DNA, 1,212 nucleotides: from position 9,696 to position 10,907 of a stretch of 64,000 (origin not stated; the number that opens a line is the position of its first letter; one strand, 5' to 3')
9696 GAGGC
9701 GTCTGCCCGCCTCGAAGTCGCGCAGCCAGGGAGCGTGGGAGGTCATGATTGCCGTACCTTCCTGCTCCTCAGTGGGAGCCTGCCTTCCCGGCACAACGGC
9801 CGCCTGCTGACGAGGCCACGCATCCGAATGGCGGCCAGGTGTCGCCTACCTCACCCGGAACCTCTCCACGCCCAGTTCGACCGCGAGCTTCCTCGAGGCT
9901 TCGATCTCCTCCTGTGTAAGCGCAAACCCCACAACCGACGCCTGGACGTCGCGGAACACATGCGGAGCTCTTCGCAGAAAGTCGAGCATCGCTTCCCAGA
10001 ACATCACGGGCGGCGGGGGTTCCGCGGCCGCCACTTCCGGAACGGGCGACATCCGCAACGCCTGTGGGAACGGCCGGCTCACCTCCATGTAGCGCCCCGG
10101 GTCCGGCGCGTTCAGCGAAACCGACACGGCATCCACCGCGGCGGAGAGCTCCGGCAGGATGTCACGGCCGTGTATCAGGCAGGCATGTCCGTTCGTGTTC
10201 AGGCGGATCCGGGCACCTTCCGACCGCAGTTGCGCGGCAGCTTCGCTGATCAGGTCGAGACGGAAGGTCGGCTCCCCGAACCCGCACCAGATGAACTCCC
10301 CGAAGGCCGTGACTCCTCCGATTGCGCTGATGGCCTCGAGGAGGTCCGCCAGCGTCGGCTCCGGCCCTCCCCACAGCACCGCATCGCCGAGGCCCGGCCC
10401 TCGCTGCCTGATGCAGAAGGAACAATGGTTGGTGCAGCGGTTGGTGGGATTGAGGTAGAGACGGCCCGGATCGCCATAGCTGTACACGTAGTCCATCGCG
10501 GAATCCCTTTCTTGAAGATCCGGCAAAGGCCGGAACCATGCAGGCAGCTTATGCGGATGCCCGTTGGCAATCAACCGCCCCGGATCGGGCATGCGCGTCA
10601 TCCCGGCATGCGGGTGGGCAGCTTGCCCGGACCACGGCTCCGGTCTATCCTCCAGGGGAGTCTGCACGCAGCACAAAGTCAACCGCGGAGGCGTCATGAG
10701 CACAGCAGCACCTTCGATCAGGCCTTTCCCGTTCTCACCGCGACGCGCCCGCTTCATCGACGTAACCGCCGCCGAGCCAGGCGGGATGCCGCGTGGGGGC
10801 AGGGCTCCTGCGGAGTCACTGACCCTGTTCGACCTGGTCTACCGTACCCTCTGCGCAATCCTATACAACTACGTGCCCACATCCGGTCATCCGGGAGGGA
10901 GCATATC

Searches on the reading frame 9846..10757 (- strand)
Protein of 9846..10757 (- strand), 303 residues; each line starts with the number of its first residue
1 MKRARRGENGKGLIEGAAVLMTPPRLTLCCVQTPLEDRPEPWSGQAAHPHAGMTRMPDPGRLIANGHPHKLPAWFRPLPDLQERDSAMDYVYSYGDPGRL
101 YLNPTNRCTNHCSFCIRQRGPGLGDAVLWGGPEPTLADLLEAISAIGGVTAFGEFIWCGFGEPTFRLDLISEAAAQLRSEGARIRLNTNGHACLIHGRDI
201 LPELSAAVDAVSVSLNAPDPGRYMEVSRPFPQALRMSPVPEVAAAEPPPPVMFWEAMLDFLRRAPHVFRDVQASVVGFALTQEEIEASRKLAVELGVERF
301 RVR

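Call 24: search_protein_families(library=pfam, proteins=[window:9846-10757:-], max_evalue=0.001)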
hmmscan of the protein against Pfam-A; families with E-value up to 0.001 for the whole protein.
window:9846-10757:- (303 aa): 1 family
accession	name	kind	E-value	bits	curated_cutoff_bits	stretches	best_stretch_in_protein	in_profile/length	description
PF04055.27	Radical_SAM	-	8e-13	49.3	29.5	1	103-221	2-115/166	Radical SAM superfamily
